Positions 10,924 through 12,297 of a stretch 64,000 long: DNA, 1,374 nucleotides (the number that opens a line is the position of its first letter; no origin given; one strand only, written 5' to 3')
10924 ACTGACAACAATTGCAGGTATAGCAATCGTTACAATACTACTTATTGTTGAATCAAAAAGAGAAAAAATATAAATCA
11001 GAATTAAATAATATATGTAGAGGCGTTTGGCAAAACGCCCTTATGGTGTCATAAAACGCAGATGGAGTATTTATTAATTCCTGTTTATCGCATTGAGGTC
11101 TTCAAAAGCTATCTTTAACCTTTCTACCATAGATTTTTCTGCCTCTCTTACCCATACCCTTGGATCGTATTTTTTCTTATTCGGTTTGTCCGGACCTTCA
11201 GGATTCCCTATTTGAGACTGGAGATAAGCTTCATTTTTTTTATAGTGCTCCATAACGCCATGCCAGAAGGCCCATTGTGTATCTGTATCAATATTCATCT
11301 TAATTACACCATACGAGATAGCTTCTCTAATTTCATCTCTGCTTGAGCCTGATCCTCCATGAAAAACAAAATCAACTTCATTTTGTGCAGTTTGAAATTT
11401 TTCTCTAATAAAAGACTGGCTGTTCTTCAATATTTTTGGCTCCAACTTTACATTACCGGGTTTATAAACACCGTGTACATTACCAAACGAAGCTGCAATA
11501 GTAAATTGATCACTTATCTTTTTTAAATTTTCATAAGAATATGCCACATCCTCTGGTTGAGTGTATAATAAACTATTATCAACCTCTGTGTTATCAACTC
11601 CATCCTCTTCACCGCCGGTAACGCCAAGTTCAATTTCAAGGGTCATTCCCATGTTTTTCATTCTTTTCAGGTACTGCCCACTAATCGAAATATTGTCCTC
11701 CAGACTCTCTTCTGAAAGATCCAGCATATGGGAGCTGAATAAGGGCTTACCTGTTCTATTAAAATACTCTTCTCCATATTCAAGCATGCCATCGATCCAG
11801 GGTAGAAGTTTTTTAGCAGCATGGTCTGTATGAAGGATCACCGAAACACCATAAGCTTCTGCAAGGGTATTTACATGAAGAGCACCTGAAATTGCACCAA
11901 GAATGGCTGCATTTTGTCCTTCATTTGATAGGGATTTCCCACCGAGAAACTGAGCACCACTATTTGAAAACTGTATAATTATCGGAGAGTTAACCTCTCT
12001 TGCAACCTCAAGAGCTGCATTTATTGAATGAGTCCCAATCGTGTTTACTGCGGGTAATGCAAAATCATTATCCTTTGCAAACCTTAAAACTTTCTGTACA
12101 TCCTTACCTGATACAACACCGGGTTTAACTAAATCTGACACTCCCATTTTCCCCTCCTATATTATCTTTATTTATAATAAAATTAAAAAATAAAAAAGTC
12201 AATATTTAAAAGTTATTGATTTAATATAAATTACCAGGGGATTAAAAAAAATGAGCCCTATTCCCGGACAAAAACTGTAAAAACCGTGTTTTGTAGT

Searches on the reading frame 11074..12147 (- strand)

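Call 29: search_protein_families(library=pfam, proteins=[window:11074-12147:-], max_evalue=0.00001)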
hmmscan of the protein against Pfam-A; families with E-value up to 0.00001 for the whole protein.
window:11074-12147:- (357 aa): 1 family
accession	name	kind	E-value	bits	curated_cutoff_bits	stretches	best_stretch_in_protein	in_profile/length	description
PF01116.26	F_bP_aldolase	-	1.6e-79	267.7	25.5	1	16-355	2-276/277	Fructose-bisphosphate aldolase class-II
